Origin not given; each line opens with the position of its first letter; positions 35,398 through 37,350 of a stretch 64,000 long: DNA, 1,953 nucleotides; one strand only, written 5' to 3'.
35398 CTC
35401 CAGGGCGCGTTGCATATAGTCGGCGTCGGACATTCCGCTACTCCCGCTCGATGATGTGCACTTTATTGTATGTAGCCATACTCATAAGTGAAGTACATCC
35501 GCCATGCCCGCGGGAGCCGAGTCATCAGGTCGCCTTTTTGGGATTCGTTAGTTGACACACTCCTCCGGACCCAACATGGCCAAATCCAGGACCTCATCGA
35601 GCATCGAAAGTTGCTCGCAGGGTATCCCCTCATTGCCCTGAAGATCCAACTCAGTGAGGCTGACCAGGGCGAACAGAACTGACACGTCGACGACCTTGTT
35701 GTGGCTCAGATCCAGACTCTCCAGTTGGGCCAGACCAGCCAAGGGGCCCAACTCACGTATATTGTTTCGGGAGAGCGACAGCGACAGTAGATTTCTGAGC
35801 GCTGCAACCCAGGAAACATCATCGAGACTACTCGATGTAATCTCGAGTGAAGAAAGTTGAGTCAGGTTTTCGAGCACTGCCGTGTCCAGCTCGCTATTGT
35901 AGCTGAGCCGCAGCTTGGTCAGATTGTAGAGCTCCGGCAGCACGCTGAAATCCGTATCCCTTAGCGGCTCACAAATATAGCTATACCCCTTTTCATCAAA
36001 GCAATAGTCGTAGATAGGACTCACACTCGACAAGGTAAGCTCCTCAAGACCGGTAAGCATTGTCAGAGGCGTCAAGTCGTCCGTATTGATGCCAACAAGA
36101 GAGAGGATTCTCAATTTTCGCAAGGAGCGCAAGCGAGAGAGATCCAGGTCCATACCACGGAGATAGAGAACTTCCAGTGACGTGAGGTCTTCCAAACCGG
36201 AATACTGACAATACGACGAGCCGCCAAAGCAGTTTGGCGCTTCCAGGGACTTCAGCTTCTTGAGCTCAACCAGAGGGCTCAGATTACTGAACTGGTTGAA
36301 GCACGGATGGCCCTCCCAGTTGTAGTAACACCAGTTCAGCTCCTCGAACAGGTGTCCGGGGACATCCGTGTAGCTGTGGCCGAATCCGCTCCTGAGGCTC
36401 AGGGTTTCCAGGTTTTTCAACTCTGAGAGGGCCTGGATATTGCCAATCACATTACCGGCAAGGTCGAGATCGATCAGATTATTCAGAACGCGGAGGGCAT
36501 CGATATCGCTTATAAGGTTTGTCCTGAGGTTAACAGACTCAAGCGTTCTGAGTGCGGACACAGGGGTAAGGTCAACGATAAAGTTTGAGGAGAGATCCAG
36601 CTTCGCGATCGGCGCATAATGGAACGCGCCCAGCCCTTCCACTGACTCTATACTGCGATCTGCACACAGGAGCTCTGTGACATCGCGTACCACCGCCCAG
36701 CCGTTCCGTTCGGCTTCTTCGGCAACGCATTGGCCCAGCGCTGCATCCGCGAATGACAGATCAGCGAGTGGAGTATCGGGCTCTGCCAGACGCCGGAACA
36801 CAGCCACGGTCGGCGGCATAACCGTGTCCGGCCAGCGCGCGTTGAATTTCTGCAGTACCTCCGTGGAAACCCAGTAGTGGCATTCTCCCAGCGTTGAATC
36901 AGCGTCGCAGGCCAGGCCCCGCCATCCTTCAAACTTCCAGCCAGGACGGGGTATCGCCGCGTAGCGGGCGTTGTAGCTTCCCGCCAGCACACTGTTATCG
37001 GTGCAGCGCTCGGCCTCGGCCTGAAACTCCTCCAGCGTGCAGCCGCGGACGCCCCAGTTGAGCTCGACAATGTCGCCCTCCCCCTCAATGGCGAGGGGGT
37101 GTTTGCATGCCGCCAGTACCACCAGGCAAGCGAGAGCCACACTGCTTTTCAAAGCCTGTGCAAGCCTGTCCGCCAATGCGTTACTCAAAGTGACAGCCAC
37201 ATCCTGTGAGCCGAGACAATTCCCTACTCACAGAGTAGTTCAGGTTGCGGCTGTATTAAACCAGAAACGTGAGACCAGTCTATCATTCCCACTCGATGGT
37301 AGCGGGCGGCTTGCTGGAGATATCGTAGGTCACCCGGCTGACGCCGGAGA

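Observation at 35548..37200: Low-GC, Cys-capped leucine-rich-repeat lipoprotein inserted between guaA and tadA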

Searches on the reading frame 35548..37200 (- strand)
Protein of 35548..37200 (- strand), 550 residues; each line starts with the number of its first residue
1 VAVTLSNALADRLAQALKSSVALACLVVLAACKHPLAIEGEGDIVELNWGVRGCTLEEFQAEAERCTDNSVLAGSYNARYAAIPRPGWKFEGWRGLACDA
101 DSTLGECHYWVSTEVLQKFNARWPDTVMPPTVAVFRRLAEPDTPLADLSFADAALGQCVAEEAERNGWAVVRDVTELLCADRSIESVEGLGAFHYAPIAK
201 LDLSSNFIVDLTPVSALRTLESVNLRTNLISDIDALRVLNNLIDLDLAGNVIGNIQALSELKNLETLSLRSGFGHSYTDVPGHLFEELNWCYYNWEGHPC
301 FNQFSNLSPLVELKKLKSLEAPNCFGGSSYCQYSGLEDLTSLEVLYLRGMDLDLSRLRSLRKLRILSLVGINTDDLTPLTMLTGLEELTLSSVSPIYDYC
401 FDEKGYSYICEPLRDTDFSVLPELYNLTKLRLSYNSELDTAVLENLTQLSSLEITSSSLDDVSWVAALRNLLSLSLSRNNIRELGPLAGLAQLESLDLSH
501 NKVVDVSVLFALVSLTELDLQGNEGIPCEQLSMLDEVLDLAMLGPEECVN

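Call 3: search_protein_families(library=pfam, proteins=[window:35548-37200:-], max_evalue=1)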
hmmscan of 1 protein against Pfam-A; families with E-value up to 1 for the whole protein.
window:35548-37200:- (550 aa): 10 families
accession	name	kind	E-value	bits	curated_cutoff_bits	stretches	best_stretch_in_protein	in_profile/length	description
PF12799.13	LRR_4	-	3.3e-25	88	27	6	470-509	2-42/44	Leucine Rich repeats (2 copies)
PF13855.12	LRR_8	-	1.8e-15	56.9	27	4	448-502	2-60/61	Leucine rich repeat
PF23211.1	LRR_LRWD1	-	6e-07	29.8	28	2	448-524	22-97/190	Leucine-rich repeat and WD repeat-containing protein 1, LRR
PF23598.1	LRR_14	-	5.8e-06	25.7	40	3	338-502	91-250/353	Leucine-rich repeat region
PF25019.1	LRR_R13L1-DRL21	-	7.2e-05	23.1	27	1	429-499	41-125/127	R13L1/DRL21 LRRs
PF23952.1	LRR_EndoS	-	9e-05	23.1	27.9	1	366-478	28-115/116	Endo-beta-N-acetylglucosaminidase EndoS LRR domain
PF00560.39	LRR_1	-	0.00044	20.3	20.6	0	492-503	1-12/23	Leucine Rich Repeat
PF14580.12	LRR_9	-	0.001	19.1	30.5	1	183-269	30-120/175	Leucine-rich repeat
PF18998.6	Flg_new_2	-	0.028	14.9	23.6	1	78-104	25-51/73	Divergent InlB B-repeat domain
PF13516.12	LRR_6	-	0.032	14.7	23.4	0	493-503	5-15/24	Leucine Rich repeat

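Call 4: search_protein_families(library=ncbifam, proteins=[window:35548-37200:-], max_evalue=0.01)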
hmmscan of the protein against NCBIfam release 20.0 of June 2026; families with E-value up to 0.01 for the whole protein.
window:35548-37200:- (550 aa): 5 families
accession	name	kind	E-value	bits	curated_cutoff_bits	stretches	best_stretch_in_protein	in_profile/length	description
NF033189.1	internalin_A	exception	2.2e-28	99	1600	2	417-525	133-240/799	class 1 internalin InlA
NF033190.2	inl_like_NEAT_1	exception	2.1e-24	85.8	1275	2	423-525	217-319/754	NEAT domain-containing leucine-rich repeat protein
NF033188.1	internalin_H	exception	5.1e-20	71.6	1050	2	416-524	111-219/548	InlH/InlC2 family class 1 internalin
NF047464.1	FibnectbindLIC11051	equivalog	0.00032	19.3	1000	0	441-524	391-477/685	LIC_11051 family fibronectin-binding protein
NF041381.1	XopAC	subfamily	0.0053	15.5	450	0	421-525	85-195/451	XopAC/AvrAC family type III secretion system effector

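Call 6: find_homologous_proteins(query=window:35548-37200:-, max_evalue=0.001)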
Query window:35548-37200:- (550 aa): 420 proteins with E <= 0.001 among 8000 candidates; the best 120 are listed.
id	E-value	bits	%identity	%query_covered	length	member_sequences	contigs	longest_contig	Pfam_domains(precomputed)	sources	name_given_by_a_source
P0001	0.0e+0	1213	100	99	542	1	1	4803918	PF23598.2,PF12799.14,PF13855.13,PF23211.1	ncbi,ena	-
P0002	2.4e-36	144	34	63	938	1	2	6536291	PF24048.2,PF23598.2,PF13516.13,PF14580.13,PF25019.1,PF00560.40,PF12799.14,PF13855.13,PF23952.2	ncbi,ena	-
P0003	2.9e-36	143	32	68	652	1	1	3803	PF23598.2,PF14580.13,PF00560.40,PF12799.14,PF13855.13,PF23211.1,PF23952.2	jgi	-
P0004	1.5e-35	141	29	75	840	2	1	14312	PF24048.2,PF23598.2,PF13516.13,PF14580.13,PF25019.1,PF00560.40,PF12799.14,PF13855.13,PF23211.1,PF23952.2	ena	-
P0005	2.7e-35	140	31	63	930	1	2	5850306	PF23598.2,PF00963.25,PF13855.13,PF23211.1,PF13516.13,PF14580.13,PF00404.25,PF25019.1,PF00560.40,PF12799.14,PF13860.13,PF23952.2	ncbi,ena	-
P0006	4.7e-35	139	30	61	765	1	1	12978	PF23598.2,PF13516.13,PF14580.13,PF00560.40,PF00028.24,PF12799.14,PF05345.19,PF13855.13,PF23211.1,PF23952.2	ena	-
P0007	2.2e-34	137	29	68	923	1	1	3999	PF23598.2,PF13516.13,PF14580.13,PF00560.40,PF12799.14,PF13855.13,PF23211.1,PF23952.2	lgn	-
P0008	3.8e-34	136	29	66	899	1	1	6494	PF23598.2,PF13516.13,PF14580.13,PF25019.1,PF00560.40,PF12799.14,PF13855.13,PF23211.1,PF23952.2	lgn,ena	-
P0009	9.0e-34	135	30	62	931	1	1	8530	PF13516.13,PF14580.13,PF00404.25,PF00963.25,PF00560.40,PF12799.14,PF13860.13,PF13855.13,PF23211.1,PF23952.2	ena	-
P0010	2.4e-33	134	43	33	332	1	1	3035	-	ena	-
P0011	1.8e-32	131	32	73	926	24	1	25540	PF23598.2,PF13516.13,PF14580.13,PF00560.40,PF12799.14,PF13855.13,PF23211.1,PF23952.2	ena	-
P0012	3.7e-32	130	48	24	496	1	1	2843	PF24251.2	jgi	jgi:hypothetical protein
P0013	5.6e-32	129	26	71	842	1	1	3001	PF24048.2,PF23598.2,PF13516.13,PF14580.13,PF00560.40,PF12799.14,PF13855.13,PF23211.1,PF23952.2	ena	-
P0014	7.6e-32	129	31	67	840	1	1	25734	PF23598.2,PF13516.13,PF14580.13,PF00404.25,PF25019.1,PF00560.40,PF12799.14,PF13855.13,PF23211.1,PF14885.13,PF23952.2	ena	-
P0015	7.7e-32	129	29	65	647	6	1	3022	PF14559.13,PF23598.2,PF13516.13,PF14580.13,PF25019.1,PF00560.40,PF12799.14,PF13855.13,PF23211.1,PF23952.2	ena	-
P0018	7.3e-31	126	50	23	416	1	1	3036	PF24996.1,PF07646.22,PF13964.13,PF24681.2,PF13854.13,PF13415.13,PF24981.2,PF01344.32,PF25210.2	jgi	jgi:N-acetylneuraminic acid mutarotase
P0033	7.6e-29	119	27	70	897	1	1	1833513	PF24048.2,PF23598.2,PF22352.3,PF14580.13,PF25019.1,PF00560.40,PF12799.14,PF25013.1,PF13855.13,PF23211.1,PF23952.2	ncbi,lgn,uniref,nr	ncbi:leucine-rich repeat domain-containing protein [Aestuariibacter halophilus]|uniref:Leucine-rich 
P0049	1.5e-26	111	52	21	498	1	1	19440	PF03150.20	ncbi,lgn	ncbi:MAG: cytochrome-c peroxidase [Pseudomonadota bacterium]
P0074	1.9e-23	101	52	20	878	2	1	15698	PF07627.17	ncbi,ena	-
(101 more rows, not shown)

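Call 7: list_cluster_members(proteins=[P0001, P0012, P0018, P0049, P0002, P0033])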
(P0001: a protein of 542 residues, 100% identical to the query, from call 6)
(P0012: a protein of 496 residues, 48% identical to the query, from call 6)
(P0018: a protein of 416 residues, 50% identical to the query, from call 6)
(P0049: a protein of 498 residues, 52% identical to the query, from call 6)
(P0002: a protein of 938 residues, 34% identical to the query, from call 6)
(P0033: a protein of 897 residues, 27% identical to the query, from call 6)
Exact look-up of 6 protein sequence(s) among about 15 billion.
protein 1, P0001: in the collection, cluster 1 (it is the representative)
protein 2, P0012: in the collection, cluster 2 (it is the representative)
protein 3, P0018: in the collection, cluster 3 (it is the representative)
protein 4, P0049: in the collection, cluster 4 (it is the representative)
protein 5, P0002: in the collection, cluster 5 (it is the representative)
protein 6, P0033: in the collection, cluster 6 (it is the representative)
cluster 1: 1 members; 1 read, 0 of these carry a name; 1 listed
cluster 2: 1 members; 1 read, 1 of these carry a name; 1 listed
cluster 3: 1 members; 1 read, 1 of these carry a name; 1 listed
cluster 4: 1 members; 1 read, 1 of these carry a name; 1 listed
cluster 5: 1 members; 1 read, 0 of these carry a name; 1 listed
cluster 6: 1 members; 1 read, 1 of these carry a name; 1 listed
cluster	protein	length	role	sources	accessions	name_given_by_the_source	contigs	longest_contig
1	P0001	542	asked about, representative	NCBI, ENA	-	-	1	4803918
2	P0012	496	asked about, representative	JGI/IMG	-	hypothetical protein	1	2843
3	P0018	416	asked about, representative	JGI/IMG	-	N-acetylneuraminic acid mutarotase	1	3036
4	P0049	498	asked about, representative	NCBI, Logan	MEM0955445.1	MAG: cytochrome-c peroxidase [Pseudomonadota bacterium]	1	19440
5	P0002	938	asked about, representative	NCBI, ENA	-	-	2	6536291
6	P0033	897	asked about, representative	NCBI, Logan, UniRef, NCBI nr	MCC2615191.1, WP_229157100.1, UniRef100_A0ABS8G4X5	leucine-rich repeat domain-containing protein [Aestuariibacter halophilus] | Leucine-rich repeat domain-containing protein n=1 Tax=Fluctibacter halophilus ...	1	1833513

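Call 9: find_encoding_contigs(protein=P0001, flank=3000, max_places=3)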
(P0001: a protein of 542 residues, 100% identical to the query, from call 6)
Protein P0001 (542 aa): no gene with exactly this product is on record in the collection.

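Call 39: predict_structure(alignment_id=A2)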
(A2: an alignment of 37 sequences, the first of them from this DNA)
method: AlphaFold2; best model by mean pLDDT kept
length: 542 residues; sequences in the alignment: 37
mean_pLDDT: 80.2   pTM: 0.62
mean pLDDT of the five models: 80.2, 79.6, 78.9, 75.3, 71.9
residues with pLDDT >= 90: 263; 70-90: 142; 50-70: 67; < 50: 70
segments of 3 or more residues with pLDDT < 50: 134-163, 172-186, 266-272, 275-283, 285-288
pLDDT, mean of each block of 10 residues (from residue 1): 87 71 70 95 90 89 77 96 89 88 87 80 93 46 44 38 48 40 53 90 91 94 92 96 88 96 59 48 47 67 93 77 80 93 85 94 83 94 68 75 71 92 86 93 95 96 97 97 96 96 94 92 81 58 51
secondary structure, 60 per line:
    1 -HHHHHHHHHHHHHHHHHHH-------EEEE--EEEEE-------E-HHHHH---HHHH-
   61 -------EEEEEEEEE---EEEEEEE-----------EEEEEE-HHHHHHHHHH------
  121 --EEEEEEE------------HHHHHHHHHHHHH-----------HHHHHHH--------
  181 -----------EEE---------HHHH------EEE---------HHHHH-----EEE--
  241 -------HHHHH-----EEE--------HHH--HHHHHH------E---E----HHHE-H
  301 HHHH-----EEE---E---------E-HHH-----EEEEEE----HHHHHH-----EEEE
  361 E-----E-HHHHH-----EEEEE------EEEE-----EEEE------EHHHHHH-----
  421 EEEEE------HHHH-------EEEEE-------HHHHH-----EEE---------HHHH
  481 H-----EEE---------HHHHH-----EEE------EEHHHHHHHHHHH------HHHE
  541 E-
elements in order: H2-20 E28-31 E34-38 H48-52 H56-59 E68-76 E80-86 E98-103 H105-114 E123-129 H142-154 H166-172 E192-194 H204-207 E214-216 H226-230 E236-238 H248-252 E258-260 H274-279 H300-304 E310-312 E336-341 H346-351 E357-361 H369-373 E379-383 E390-393 E399-402 H410-415 E421-425 H432-435 E443-447 H455-459 E465-467 H477-481 E487-489 H499-503 E509-511 H520-530

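Call 49: fold_search(model_id=the predicted structure, library=pdb)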
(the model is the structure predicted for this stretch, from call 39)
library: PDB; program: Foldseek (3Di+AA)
matches with E <= 10: 1049; with E <= 0.001: 568
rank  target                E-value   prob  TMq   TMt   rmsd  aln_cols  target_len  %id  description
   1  5il7_A                2.5e-18  1.00  0.40  0.47   8.8       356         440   32  Leucine rich repeat domain of the Chlorobium tepidum Roco protein (released 2016-03-16)
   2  8h64_C                9.7e-18  1.00  0.41  0.47   5.4       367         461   26  Crystal structure of Internalin A from Listeria monocytogenes with nanobody VHH24 bound (released 2023-10-04)
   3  6hlu_A                2.0e-17  1.00  0.44  0.27   4.2       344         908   31  Crystal structure of the LRR-Roc-COR domain of the Chlorobium tepidum Roco protein (released 2018-12-26)
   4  8h64_G                2.2e-17  1.00  0.38  0.44   7.5       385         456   25  Crystal structure of Internalin A from Listeria monocytogenes with nanobody VHH24 bound (released 2023-10-04)
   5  8h64_A                2.3e-17  1.00  0.40  0.46   5.6       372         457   26  Crystal structure of Internalin A from Listeria monocytogenes with nanobody VHH24 bound (released 2023-10-04)
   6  2omv_A                3.2e-17  1.00  0.36  0.41   6.4       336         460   28  Crystal structure of InlA S192N Y369S/hEC1 complex (released 2007-06-05)
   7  8h62_A                4.6e-17  1.00  0.40  0.46   4.8       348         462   28  Crystal structure of Internalin A from Listeria monocytogenes with human E-cadherin EC12 (released 2023-10-04)
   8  2omw_A                5.6e-17  1.00  0.38  0.43   6.2       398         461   25  Crystal structure of InlA S192N Y369S/mEC1 complex (released 2007-06-05)
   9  2omx_A                6.5e-17  1.00  0.41  0.47   5.4       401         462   25  Crystal structure of InlA S192N G194S+S/hEC1 complex (released 2007-08-28)
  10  6hlu_B                6.8e-17  1.00  0.42  0.26   4.4       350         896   29  Crystal structure of the LRR-Roc-COR domain of the Chlorobium tepidum Roco protein (released 2018-12-26)
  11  2omu_A                1.5e-16  1.00  0.37  0.42   7.4       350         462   28  Crystal structure of InlA G194S+S Y369S/hEC1 complex (released 2007-08-28)
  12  1o6v_A                2.0e-16  1.00  0.37  0.42   6.4       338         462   28  Internalin (INLA, Listeria monocytogenes) - functional domain, uncomplexed (released 2002-12-23)
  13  4fmz_A                2.5e-16  1.00  0.44  0.65   5.2       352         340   27  Crystal structure of an internalin (inlF) from Listeria monocytogenes str. 4b F2365 at 1.91 A resolution (released 2012-07-25)
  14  2omy_A                2.9e-16  1.00  0.40  0.46   6.0       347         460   28  Crystal structure of InlA S192N/hEC1 complex (released 2007-06-05)
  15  1o6t                  3.2e-16  1.00  0.37  0.42   7.1       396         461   25  Internalin (INLA, Listeria monocytogenes) - functional domain, uncomplexed (released 2002-12-23)
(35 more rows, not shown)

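Call 61: find_encoding_contigs(protein=P0074, flank=8000, max_places=2)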
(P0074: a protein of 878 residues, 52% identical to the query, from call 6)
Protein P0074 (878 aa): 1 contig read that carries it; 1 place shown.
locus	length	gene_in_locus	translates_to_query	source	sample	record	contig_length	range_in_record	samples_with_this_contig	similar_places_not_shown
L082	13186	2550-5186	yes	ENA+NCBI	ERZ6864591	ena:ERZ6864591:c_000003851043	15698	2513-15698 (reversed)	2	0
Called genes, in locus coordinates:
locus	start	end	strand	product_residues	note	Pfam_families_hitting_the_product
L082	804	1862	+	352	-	PF07603:Lcl_C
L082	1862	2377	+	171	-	PF07603:Lcl_C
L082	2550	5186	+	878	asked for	PF07627:PSCyt3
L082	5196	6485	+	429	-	PF07394:DUF1501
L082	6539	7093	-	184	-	-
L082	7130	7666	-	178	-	-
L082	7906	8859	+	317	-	PF03279:Lip_A_acyltrans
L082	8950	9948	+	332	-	PF00691:OmpA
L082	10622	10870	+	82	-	-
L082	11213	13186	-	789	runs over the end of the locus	PF07715:Plug, PF14905:OMP_b-brl_3 (weak)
